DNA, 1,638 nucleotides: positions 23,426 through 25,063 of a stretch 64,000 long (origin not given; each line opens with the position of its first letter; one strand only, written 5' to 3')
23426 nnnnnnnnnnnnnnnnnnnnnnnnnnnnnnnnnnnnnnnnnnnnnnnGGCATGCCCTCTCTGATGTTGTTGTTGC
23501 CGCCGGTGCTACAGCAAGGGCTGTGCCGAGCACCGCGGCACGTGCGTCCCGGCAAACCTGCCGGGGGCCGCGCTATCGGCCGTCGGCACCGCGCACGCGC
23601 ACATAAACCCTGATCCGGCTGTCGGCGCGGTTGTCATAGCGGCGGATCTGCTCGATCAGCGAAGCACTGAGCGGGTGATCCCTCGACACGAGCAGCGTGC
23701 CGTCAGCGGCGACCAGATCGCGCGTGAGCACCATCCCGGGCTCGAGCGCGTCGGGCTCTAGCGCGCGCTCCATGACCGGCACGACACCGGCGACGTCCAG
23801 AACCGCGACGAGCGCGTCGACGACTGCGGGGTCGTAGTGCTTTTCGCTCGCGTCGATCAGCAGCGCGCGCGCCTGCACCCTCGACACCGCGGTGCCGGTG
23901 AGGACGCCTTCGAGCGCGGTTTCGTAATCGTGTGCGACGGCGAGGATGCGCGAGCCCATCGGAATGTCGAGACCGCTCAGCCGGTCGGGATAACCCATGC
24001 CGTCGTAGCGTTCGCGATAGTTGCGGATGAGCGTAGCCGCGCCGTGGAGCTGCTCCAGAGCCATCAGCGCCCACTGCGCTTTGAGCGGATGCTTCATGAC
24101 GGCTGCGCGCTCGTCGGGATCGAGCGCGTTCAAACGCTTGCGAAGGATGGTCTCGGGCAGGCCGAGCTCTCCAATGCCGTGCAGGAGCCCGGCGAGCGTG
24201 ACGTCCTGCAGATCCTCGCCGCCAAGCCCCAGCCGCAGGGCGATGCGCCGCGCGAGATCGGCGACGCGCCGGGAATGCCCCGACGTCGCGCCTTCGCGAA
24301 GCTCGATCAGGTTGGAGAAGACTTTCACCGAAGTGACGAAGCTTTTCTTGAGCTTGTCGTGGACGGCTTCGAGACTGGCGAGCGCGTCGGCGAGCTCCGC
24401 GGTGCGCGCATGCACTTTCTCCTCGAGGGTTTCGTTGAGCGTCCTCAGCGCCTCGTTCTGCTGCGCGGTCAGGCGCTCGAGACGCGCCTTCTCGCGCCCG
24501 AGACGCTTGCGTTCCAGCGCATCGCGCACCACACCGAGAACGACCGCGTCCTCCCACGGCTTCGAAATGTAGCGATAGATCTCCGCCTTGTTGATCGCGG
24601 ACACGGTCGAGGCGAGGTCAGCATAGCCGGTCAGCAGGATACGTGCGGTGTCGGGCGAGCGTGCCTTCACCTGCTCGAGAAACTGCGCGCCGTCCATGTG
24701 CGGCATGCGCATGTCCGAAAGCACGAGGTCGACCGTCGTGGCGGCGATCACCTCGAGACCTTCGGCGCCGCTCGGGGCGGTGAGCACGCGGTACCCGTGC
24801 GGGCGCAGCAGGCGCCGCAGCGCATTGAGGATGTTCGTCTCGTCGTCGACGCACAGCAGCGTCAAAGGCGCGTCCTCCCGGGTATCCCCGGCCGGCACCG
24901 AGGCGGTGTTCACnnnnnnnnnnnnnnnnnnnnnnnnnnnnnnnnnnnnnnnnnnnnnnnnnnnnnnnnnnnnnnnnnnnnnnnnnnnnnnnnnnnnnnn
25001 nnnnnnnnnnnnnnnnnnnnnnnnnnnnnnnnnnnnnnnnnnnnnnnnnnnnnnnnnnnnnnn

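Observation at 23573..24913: HD-GYP domain with eroded metal-binding residues but intact GYP loop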

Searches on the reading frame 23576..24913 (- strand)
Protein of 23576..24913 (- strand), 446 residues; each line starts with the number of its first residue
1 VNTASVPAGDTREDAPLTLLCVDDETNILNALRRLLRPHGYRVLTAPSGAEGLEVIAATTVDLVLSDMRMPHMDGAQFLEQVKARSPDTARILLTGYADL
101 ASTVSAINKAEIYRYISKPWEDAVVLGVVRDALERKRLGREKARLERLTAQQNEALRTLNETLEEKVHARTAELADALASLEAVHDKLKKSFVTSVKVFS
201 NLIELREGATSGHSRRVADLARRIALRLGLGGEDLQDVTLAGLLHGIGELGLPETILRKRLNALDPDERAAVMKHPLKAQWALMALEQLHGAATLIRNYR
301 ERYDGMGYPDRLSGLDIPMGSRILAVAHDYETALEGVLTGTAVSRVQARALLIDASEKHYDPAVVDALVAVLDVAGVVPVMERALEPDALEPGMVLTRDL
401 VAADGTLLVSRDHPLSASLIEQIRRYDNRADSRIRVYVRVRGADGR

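Call 4: search_protein_families(library=pfam, proteins=[window:23576-24913:-], max_evalue=0.01)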
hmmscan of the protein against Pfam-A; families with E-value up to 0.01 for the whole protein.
window:23576-24913:- (446 aa): 4 families
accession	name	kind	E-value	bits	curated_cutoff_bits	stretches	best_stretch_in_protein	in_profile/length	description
PF13487.12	HD_5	-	5.8e-37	127.5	27.2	1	197-364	1-170/170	HD domain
PF00072.30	Response_reg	-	2e-24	86.3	30.2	1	20-125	2-106/111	Response regulator receiver domain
PF01966.28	HD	-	9.9e-09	35.9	22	1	211-330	2-113/116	HD domain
PF08668.18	HDOD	-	0.00015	21.8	22.9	1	210-256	95-139/196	HDOD domain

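Call 5: search_solved_structures(query=window:23576-24913:-, max_evalue=0.001, show_alignments=5)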
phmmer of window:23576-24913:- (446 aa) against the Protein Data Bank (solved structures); distinct sequences matched with E-value up to 0.001: 213 (the best 60 are shown).
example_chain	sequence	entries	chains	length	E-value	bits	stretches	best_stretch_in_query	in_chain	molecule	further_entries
2rjn_A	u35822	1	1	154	2.9e-31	112.3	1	18-154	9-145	Response regulator receiver:Metal-dependent phosphohydrolase, HD subdomain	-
3hv2_A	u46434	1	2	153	5.6e-26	94.9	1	19-146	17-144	Response regulator/HD domain protein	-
2jk1_A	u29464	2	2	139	5.9e-22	81.7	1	18-146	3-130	HYDROGENASE TRANSCRIPTIONAL REGULATORY PROTEIN HUPR1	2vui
2vuh_B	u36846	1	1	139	2.1e-21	79.9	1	18-146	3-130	HYDROGENASE TRANSCRIPTIONAL REGULATORY PROTEIN HUPR1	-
3jte_A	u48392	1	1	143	1.4e-18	70.5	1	19-146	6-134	Response regulator receiver protein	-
1qkk_A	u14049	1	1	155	5.5e-17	65.3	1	18-164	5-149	C4-DICARBOXYLATE TRANSPORT TRANSCRIPTIONAL REGULATORY PROTEIN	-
3kcn_A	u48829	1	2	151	1.4e-16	64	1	19-144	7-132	Adenylate cyclase homolog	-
1l5y_A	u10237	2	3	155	1.9e-16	63.6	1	18-164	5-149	C4-DICARBOXYLATE TRANSPORT TRANSCRIPTIONAL REGULATORY PROTEIN DCTD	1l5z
3eq2_A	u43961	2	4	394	2.6e-16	63.1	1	17-168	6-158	Probable two-component response regulator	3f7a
5z7c_A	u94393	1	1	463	5.9e-16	61.9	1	195-373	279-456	3'3'-cGAMP-specific phosphodiesterase 3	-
9rbz_A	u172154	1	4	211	1.6e-15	60.5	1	185-373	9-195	HD domain/sensory box protein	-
9rc0_A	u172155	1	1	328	1.7e-15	60.4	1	179-373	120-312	HD domain/sensory box protein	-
1dc7_A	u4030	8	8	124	4.8e-15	58.9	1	21-132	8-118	NITROGEN REGULATION PROTEIN | NITROGEN REGULATION PROTEIN NR(I) | NTRC RECEIVER DOMAIN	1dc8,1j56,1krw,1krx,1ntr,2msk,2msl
3crn_A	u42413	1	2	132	4.9e-15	58.9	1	19-136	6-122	Response regulator receiver domain protein, CheY-like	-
6ifh_A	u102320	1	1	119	2.4e-13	53.4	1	19-123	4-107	Sporulation initiation phosphotransferase F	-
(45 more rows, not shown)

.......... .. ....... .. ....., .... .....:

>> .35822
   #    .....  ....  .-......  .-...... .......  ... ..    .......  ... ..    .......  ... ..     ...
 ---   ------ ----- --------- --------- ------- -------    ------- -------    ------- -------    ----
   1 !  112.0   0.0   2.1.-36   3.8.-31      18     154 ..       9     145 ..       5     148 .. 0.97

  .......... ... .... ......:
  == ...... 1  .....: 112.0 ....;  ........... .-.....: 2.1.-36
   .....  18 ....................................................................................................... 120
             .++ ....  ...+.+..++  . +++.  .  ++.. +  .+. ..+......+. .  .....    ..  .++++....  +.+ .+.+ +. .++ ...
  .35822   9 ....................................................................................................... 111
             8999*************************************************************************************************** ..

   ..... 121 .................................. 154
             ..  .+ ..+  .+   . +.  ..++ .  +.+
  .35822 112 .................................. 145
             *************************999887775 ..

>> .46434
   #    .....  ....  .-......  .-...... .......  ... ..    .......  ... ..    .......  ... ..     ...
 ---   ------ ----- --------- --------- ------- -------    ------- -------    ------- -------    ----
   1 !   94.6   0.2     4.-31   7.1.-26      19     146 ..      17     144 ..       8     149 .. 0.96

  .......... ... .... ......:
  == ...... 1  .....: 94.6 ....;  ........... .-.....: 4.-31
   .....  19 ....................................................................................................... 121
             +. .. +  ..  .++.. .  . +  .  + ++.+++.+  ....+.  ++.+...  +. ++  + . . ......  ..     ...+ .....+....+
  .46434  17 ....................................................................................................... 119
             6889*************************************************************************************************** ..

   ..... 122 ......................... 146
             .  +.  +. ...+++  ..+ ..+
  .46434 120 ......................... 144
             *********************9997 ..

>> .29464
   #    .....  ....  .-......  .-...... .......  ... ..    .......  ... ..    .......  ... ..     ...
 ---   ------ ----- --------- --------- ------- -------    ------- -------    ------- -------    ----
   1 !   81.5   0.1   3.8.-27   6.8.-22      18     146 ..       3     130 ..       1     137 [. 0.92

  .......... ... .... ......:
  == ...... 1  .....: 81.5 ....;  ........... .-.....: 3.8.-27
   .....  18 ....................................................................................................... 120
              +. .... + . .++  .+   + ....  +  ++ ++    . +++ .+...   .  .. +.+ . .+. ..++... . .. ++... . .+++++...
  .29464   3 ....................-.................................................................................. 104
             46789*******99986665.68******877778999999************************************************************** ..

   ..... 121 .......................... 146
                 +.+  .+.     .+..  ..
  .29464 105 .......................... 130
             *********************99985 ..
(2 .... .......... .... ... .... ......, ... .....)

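Call 6: search_protein_families(library=ncbifam, proteins=[window:23576-24913:-], max_evalue=0.01)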
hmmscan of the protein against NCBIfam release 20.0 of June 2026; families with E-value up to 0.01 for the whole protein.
window:23576-24913:- (446 aa): 87 families (the best 25 are shown)
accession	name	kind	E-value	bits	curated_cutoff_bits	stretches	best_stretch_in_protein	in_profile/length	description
NF053512.1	nitric_RR_NosR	exception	7.9e-160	532.5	400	1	19-438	1-422/422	response regulator c-di-GMP phosphodiesterase, NosR family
NF045505.1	RR_RssB_Pseudo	equivalog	5.1e-21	75.2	700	1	16-169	5-158/394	two-component system response regulator RssB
NF008469.0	PRK11361.1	equivalog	9.6e-21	74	714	1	18-160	6-147/461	acetoacetate metabolism transcriptional regulator AtoC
NF011695.0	PRK15115.1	equivalog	2.9e-20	72.5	763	1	15-160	5-149/445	two-component system response regulator GlrR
NF006900.1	PRK09390.1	equivalog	5.9e-20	71.7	255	1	19-146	7-141/203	response regulator FixJ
NF051870.1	NAssimRespRegNtrX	equivalog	5.5e-19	68.4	600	1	19-155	4-141/452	nitrogen assimilation response regulator NtrX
TIGR01818.1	ntrC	equivalog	3.8e-18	65.5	558.6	1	20-143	2-124/463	nitrogen regulation protein NR(I)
NF046020.1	HisKinCckABruc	equivalog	2e-17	62.4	1000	1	18-133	751-867/868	cell cycle histidine kinase CckA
NF008176.1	PRK10923.1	equivalog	3.7e-17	62.1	620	1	20-136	7-122/469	nitrogen regulation protein NR(I)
NF047793.1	ResRegPgtA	equivalog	3e-16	59.2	650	1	18-148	7-138/414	two-component system response regulator PgtA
NF033791.1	ActR_PrrA_rreg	equivalog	4.7e-15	56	250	1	18-124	3-108/173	ActR/PrrA/RegA family redox response regulator transcription factor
NF007689.0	PRK10365.1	equivalog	5.6e-15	55.1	760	1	17-130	6-118/441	sigma-54-dependent response regulator transcription factor ZraR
NF052313.1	T9SS_RR_PorX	equivalog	1.2e-14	54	300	1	18-152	2-135/513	T9SS response regulator signal transducer PorX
NF041733.1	resp_reg_CseB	equivalog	1.6e-14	53.8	350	1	19-198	3-177/228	two-component system response regulator CseB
NF045717.1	DVU0259_DivK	exception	1e-13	51.4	160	1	19-133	5-116/117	DVU0259 family response regulator domain-containing protein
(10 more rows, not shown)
